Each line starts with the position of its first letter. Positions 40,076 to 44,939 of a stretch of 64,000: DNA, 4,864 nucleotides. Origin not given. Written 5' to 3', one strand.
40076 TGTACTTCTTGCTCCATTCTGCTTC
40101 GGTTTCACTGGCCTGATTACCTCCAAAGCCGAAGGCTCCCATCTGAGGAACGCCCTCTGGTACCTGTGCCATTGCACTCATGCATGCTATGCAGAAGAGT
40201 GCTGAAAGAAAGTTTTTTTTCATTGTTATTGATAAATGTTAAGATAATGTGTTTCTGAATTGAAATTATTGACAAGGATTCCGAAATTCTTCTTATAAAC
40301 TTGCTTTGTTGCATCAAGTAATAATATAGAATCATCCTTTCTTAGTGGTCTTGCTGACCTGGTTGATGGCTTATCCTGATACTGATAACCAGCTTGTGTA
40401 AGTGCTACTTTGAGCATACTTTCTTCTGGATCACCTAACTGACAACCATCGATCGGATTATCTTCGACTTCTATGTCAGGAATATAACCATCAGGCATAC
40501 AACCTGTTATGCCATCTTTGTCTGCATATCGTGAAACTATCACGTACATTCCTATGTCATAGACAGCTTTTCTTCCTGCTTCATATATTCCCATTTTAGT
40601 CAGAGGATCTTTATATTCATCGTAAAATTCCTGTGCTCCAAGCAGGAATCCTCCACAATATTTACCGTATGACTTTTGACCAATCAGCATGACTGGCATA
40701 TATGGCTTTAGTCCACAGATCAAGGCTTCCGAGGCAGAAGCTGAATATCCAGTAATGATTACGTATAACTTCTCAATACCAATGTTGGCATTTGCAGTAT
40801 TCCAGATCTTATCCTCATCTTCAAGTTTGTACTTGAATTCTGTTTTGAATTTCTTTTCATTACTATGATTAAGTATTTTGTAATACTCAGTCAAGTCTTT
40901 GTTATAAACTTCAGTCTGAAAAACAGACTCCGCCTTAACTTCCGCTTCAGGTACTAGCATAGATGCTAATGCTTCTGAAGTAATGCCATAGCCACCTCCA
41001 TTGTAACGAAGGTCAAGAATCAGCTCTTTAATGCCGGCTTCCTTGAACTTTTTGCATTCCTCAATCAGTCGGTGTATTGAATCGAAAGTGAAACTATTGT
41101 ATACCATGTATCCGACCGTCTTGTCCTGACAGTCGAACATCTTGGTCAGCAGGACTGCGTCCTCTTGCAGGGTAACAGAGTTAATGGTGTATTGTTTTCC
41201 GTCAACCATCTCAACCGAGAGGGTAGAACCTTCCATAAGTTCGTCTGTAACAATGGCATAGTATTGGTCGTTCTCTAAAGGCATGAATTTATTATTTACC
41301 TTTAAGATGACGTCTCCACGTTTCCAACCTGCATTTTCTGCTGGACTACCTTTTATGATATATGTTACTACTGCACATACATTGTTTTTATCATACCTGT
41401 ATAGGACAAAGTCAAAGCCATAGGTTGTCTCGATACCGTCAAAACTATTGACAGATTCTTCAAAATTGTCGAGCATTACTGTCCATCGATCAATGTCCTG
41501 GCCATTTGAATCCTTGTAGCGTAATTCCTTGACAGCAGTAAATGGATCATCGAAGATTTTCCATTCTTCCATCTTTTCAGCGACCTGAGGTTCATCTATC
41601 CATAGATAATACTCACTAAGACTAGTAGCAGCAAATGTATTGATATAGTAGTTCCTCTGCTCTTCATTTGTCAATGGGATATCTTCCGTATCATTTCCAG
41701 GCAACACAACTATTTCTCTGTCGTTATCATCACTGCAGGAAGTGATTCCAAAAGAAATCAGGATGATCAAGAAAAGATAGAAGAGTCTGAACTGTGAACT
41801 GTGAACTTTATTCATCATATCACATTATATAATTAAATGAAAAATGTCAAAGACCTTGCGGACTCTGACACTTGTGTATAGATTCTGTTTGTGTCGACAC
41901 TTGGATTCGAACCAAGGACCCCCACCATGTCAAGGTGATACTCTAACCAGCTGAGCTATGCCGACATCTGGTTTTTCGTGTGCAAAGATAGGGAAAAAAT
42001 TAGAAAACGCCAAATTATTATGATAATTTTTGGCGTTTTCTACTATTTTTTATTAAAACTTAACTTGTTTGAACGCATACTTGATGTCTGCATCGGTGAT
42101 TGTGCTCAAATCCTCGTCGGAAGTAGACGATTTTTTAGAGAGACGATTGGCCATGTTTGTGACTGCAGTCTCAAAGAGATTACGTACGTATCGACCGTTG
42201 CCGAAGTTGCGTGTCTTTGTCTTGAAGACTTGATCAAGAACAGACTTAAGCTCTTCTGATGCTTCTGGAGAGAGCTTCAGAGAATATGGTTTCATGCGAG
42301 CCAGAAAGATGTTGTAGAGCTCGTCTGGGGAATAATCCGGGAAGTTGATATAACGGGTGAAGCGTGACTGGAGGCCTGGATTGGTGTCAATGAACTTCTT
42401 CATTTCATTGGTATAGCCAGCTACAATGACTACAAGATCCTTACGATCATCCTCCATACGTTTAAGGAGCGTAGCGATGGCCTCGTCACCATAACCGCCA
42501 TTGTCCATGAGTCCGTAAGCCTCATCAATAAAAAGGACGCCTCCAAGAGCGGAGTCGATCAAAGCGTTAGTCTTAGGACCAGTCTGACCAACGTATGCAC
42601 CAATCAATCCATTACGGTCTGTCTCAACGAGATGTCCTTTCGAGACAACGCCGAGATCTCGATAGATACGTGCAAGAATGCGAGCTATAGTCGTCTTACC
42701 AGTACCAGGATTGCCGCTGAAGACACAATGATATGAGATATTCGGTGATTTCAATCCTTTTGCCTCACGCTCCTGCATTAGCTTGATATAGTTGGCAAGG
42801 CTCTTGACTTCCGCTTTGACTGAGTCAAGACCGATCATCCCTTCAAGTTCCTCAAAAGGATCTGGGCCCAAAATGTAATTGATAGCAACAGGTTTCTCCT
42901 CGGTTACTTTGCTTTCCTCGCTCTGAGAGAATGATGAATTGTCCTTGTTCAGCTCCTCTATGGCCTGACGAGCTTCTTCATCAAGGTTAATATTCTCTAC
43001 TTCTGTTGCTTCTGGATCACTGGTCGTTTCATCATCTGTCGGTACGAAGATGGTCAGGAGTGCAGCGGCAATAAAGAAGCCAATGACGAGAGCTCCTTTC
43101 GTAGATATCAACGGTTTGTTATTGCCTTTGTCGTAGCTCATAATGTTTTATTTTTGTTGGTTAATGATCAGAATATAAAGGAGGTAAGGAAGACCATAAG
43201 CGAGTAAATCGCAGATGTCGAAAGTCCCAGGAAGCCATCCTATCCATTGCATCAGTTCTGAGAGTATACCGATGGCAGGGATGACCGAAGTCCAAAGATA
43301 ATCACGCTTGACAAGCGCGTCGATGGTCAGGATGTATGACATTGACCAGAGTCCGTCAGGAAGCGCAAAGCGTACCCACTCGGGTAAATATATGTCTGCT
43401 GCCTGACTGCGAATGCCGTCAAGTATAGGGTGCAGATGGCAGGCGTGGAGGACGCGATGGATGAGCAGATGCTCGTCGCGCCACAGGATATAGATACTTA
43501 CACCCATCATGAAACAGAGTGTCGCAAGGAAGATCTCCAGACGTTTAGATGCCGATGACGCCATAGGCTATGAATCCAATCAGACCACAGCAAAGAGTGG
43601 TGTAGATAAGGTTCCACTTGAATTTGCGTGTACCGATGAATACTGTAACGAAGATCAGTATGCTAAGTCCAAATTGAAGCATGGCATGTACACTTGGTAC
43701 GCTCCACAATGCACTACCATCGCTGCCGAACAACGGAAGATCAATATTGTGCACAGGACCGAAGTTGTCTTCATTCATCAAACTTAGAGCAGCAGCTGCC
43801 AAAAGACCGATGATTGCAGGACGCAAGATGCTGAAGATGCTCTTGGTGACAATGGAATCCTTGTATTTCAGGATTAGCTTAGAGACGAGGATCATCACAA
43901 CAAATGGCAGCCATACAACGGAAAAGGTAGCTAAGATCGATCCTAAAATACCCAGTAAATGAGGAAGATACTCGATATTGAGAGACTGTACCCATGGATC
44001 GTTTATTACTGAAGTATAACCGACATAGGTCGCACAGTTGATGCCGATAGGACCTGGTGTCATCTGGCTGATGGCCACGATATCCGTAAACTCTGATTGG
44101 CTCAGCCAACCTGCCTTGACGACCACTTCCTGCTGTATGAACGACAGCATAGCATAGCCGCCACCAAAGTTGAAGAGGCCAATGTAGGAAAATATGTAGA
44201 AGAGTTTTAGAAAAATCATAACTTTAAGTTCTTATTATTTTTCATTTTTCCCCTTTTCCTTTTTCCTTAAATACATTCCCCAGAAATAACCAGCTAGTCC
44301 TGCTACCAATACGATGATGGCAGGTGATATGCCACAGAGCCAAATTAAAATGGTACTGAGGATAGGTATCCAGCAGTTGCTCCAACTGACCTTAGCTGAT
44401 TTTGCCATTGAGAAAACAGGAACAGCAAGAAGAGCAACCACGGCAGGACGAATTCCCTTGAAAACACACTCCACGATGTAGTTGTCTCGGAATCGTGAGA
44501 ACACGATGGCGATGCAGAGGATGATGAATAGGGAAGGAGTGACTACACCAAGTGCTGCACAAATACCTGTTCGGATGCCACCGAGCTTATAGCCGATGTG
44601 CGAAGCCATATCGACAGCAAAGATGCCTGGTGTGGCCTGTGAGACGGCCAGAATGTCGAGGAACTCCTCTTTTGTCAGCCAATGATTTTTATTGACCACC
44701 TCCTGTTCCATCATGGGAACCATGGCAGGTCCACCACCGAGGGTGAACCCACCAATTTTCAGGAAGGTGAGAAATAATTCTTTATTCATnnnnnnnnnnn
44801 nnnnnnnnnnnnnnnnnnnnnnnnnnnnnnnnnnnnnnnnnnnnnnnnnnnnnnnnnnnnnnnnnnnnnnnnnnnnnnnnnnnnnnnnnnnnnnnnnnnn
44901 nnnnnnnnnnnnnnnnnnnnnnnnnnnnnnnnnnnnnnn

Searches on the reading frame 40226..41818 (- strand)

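Call 13: search_protein_families(library=pfam, proteins=[window:40226-41818:-], max_evalue=0.001)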
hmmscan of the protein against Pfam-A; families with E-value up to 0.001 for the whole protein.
window:40226-41818:- (530 aa): 4 families
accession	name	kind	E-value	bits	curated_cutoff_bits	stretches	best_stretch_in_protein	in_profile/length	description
PF03572.23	Peptidase_S41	-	3.5e-17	62.9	24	1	235-387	2-125/165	Peptidase family S41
PF17820.7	PDZ_6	-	5.4e-07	29.7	27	1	150-177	1-28/54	PDZ domain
PF13180.12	PDZ_2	-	0.00029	21.5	27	0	148-203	13-66/80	PDZ domain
PF00595.29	PDZ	-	0.00031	21.5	23.2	0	146-177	24-55/81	PDZ domain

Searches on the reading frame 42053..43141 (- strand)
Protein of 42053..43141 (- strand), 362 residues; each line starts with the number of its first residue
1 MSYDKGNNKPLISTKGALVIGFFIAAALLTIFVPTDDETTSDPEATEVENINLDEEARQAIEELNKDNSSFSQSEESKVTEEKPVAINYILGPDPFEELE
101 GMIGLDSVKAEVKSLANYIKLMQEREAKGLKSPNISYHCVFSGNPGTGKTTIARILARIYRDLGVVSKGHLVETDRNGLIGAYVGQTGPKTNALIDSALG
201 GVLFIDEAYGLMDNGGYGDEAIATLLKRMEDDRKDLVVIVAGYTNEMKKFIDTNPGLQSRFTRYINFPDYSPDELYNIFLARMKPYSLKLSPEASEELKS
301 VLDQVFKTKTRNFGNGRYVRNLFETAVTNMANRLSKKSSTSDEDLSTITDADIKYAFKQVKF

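Call 13: search_protein_families(library=pfam, proteins=[window:42053-43141:-], max_evalue=0.001)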
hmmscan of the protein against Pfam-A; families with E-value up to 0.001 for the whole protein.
window:42053-43141:- (362 aa): 5 families
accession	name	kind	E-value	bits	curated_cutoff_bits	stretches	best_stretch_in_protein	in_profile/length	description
PF17866.7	AAA_lid_6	-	4e-19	68.9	24.3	1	292-353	1-60/60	AAA lid domain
PF00004.35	AAA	-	3e-18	67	21.2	1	140-268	2-130/131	ATPase family associated with various cellular activities (AAA)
PF20720.3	nSTAND3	-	2.4e-05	24.5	27.2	1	138-165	19-46/155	Novel STAND NTPase 3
PF13401.12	AAA_22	-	0.00016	22.4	27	0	138-160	7-29/130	AAA domain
PF05496.18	RuvB_N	-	0.00022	21.5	27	1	136-238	33-117/159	Holliday junction DNA helicase RuvB P-loop domain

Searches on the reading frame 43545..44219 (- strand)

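Call 13: search_protein_families(library=pfam, proteins=[window:43545-44219:-], max_evalue=0.001)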
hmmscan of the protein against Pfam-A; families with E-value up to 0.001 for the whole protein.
window:43545-44219:- (224 aa): 1 family
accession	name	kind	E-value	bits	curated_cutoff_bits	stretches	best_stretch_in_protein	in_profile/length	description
PF02417.20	Chromate_transp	-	1.4e-43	149.2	28.6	1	4-216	1-166/166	Chromate transporter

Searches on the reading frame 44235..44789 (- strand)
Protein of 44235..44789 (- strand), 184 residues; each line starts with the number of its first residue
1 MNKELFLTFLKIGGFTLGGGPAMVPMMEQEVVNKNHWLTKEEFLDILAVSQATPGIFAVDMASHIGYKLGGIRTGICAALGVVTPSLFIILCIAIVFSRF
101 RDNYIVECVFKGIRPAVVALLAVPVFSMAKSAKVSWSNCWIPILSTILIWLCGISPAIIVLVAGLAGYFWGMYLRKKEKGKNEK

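Call 13: search_protein_families(library=pfam, proteins=[window:44235-44789:-], max_evalue=0.001)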
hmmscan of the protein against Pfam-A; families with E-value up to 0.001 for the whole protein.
window:44235-44789:- (184 aa): 1 family
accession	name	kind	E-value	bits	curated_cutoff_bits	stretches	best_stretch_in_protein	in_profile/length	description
PF02417.20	Chromate_transp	-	2e-50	171.5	28.6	1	4-168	2-166/166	Chromate transporter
